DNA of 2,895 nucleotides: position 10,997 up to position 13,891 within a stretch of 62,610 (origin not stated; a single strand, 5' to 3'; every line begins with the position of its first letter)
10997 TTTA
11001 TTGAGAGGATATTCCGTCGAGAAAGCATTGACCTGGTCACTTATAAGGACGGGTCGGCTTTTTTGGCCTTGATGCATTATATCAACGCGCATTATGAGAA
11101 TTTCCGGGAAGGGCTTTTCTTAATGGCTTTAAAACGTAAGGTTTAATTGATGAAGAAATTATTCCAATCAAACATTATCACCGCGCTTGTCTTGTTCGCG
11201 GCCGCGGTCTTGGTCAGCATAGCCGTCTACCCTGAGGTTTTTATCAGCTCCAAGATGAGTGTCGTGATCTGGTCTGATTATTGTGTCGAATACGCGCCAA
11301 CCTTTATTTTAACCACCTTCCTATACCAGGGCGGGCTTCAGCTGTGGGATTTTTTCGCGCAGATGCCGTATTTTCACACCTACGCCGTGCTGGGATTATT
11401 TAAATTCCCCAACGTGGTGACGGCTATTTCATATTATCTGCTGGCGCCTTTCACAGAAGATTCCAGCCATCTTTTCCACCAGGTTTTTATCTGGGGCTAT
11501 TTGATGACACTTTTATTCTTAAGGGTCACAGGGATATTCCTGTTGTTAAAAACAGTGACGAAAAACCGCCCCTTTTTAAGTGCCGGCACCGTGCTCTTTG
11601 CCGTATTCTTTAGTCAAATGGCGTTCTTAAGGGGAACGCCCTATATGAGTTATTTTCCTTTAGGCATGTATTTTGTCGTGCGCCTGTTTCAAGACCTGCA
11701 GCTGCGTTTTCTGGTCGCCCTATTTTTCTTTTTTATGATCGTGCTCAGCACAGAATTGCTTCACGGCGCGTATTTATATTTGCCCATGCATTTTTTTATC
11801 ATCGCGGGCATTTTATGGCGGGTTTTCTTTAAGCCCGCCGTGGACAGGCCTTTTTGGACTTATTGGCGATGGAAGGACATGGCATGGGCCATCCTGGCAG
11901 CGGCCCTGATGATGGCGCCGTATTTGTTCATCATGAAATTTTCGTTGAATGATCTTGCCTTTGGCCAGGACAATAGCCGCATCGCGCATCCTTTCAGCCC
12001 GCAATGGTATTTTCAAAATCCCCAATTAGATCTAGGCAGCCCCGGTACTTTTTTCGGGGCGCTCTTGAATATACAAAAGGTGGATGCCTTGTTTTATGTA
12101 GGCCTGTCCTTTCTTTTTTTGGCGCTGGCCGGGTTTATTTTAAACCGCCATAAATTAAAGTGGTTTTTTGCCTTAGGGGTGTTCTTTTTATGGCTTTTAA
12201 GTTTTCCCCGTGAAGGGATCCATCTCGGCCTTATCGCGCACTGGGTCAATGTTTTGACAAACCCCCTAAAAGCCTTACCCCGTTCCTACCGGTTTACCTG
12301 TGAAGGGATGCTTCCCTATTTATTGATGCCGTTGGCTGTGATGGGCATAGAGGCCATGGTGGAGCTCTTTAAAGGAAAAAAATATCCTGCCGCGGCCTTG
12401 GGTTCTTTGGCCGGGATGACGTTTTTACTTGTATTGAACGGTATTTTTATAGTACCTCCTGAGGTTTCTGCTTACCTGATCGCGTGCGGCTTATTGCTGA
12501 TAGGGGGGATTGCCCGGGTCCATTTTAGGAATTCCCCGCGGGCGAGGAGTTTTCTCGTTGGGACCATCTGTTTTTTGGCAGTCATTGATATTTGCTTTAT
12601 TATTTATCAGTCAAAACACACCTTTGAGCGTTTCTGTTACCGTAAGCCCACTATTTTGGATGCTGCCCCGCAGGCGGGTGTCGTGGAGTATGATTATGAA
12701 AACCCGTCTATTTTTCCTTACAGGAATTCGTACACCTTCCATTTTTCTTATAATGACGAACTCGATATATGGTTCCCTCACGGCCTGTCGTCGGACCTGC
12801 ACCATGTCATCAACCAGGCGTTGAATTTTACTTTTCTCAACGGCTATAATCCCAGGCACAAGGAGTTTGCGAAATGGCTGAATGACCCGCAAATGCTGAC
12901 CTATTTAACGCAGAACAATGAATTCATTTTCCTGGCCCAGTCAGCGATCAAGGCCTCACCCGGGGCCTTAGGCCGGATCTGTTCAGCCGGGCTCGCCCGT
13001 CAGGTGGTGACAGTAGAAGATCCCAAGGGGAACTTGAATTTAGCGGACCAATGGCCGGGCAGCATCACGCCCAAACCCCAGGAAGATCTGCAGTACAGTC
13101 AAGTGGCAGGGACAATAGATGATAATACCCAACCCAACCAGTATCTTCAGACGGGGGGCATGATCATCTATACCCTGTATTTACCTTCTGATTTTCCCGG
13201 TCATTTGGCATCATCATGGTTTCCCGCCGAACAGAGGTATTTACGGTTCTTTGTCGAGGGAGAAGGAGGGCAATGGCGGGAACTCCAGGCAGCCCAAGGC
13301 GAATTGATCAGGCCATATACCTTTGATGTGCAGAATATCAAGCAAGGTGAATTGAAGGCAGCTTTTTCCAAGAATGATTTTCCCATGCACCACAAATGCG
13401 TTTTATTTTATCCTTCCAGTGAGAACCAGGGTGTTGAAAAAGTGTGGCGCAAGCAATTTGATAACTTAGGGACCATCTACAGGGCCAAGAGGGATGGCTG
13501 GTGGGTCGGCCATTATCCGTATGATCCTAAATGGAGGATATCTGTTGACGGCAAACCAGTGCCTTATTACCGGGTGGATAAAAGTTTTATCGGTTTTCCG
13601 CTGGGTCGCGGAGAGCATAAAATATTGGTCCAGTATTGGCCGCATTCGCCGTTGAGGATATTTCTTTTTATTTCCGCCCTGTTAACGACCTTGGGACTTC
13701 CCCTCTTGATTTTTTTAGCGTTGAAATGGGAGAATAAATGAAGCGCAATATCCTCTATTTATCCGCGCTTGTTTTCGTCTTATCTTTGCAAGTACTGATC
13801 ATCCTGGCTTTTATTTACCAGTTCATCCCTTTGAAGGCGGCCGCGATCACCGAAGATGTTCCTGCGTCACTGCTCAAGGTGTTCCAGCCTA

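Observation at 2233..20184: Seven-member tandem array of diverged giant membrane-protein paralogues, split by a YfhO-like gene, in one translationally coupled operon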

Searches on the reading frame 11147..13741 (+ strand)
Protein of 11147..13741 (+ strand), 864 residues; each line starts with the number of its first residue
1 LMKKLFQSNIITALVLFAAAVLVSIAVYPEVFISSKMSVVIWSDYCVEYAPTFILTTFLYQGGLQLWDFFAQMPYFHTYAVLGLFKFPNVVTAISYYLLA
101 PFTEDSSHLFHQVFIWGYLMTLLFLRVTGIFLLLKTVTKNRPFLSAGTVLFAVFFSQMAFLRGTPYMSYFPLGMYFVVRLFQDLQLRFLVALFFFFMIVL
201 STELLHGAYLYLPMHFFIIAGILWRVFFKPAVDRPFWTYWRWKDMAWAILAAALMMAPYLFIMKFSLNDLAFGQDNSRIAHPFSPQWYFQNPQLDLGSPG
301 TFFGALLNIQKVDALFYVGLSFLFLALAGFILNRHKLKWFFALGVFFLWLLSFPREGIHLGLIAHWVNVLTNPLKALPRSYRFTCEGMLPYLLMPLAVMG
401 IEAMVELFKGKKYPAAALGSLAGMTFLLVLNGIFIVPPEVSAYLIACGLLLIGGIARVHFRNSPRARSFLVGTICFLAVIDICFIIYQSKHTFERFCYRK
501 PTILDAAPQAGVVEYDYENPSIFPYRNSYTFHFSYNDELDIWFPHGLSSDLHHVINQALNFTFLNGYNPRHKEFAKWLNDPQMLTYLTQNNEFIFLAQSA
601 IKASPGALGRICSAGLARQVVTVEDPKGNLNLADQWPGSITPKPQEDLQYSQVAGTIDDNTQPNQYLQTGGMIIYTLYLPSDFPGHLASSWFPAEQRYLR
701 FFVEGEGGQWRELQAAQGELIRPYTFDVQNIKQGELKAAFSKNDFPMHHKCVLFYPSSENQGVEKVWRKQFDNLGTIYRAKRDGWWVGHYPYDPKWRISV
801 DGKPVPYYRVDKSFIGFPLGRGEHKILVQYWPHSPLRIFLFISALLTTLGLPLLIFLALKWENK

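Call 3: search_protein_families(library=pfam, proteins=[window:11147-13741:+], max_evalue=0.01)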
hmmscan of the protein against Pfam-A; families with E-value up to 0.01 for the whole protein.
window:11147-13741:+ (864 aa): 1 family
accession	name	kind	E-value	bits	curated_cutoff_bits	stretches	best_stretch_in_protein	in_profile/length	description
PF09586.16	YfhO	-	2.1e-09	36.8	28.5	1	775-841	768-833/835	Bacterial membrane protein YfhO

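Call 4: search_protein_families(library=ncbifam, proteins=[window:11147-13741:+], max_evalue=0.01)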
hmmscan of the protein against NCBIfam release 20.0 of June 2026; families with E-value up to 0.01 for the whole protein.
window:11147-13741:+ (864 aa): 1 family
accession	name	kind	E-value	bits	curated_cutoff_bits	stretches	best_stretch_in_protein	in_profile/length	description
NF047589.1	GlcsyltransPgfM1Strep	equivalog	1.5e-06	26.6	1400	1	790-834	888-932/955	glycosyltransferase PgfM1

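Call 79: search_solved_structures(query=window:11147-13738:+, max_evalue=1)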
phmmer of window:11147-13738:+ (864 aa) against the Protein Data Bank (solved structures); distinct sequences matched with E-value up to 1: 2.
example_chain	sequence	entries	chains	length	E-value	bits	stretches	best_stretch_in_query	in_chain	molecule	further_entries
2xhg_A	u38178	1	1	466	0.42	11.7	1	202-230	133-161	TYROCIDINE SYNTHETASE A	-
9bfg_A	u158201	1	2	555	0.52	11.4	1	202-230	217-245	Tyrocidine synthase 1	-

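Call 80: search_protein_families(library=pfam, proteins=[window:11147-13741:+], max_evalue=10)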
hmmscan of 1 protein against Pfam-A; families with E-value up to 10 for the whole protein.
window:11147-13741:+ (864 aa): 2 families
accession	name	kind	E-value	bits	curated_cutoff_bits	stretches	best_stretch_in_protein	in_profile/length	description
PF09586.16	YfhO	-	2.1e-09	36.8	28.5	1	775-841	768-833/835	Bacterial membrane protein YfhO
PF15817.10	TMEM40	-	0.39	10.9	27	1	307-371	40-103/120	Transmembrane protein 40 family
